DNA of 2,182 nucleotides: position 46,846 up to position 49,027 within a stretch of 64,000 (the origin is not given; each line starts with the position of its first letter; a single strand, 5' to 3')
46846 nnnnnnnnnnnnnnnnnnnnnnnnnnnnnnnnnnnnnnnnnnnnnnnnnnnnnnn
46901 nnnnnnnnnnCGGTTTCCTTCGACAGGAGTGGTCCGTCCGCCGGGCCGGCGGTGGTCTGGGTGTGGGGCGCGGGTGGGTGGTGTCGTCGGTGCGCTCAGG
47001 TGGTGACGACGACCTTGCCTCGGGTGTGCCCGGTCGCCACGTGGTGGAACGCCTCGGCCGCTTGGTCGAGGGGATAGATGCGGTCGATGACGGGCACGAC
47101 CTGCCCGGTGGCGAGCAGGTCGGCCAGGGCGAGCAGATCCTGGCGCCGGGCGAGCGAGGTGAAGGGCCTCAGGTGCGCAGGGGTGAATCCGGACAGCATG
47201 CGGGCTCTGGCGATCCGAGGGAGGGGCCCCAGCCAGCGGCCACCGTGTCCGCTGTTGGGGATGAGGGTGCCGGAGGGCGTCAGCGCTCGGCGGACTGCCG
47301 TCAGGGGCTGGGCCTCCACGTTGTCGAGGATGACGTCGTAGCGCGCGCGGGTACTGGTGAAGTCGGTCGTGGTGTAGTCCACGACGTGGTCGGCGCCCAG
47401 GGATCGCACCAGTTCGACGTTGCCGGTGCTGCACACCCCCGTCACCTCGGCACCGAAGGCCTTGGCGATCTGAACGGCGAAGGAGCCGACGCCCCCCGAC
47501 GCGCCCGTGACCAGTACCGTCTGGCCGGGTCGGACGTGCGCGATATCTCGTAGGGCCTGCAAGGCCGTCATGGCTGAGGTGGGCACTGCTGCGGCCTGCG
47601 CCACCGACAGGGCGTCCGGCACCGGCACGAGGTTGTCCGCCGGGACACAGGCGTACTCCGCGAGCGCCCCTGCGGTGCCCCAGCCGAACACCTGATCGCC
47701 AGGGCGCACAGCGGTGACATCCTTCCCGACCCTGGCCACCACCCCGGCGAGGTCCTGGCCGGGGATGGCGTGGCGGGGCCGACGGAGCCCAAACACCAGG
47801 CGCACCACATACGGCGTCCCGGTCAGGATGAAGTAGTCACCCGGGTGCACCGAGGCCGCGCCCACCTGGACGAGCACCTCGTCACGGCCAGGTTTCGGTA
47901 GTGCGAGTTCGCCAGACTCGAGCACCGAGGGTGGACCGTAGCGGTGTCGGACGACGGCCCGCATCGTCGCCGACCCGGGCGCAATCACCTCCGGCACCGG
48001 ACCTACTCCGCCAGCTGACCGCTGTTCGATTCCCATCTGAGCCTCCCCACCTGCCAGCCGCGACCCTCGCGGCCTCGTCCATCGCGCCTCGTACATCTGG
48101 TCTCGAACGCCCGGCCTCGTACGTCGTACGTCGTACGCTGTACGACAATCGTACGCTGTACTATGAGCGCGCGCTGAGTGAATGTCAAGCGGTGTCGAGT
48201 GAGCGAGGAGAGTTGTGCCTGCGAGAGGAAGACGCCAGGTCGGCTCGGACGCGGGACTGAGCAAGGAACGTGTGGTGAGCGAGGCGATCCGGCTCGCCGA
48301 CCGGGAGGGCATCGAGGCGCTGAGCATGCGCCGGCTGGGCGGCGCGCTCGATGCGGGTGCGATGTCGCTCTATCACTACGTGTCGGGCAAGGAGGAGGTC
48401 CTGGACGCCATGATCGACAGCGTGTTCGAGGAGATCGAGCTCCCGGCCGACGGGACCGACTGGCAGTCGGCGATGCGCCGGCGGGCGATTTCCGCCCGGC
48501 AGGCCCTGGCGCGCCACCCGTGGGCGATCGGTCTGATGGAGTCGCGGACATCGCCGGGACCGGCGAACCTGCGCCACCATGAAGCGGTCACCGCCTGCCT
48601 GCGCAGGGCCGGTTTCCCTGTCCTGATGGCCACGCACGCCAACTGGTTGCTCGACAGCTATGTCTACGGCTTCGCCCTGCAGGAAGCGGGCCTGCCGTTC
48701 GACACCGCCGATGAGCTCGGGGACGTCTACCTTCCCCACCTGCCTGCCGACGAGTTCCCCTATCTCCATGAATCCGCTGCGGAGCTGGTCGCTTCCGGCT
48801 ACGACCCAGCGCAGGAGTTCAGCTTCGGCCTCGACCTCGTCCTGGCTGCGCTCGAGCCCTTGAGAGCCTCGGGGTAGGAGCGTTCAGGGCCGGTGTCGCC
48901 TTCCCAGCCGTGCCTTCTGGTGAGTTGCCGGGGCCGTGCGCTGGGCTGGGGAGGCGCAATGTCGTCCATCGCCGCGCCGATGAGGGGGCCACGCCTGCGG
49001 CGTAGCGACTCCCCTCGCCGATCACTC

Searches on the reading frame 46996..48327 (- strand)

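Call 9: search_protein_families(library=pfam, proteins=[window:46996-48327:-], max_evalue=0.001)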
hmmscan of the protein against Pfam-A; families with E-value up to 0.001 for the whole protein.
window:46996-48327:- (443 aa): 3 families
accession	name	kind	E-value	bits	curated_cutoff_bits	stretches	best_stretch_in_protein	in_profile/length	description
PF13602.12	ADH_zinc_N_2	-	7e-29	101.9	27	1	310-441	1-134/134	Zinc-binding dehydrogenase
PF08240.17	ADH_N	-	4.3e-15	56.3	23.5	1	148-238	2-104/104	Alcohol dehydrogenase GroES-like domain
PF00107.32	ADH_zinc_N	-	3.7e-13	50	31.8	1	279-356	1-86/129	Zinc-binding dehydrogenase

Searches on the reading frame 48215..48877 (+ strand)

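Call 57: search_protein_families(library=pfam, proteins=[window:48215-48877:+], max_evalue=0.001)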
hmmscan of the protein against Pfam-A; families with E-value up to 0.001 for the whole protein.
window:48215-48877:+ (220 aa): 2 families
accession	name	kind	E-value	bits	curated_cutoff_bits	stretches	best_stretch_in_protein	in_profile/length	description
PF02909.22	TetR_C_1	-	8.3e-19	68.3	21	1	76-214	1-143/146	Tetracyclin repressor-like, C-terminal domain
PF00440.29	TetR_N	-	5.9e-06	26.4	24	1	22-66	3-47/47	Bacterial regulatory proteins, tetR family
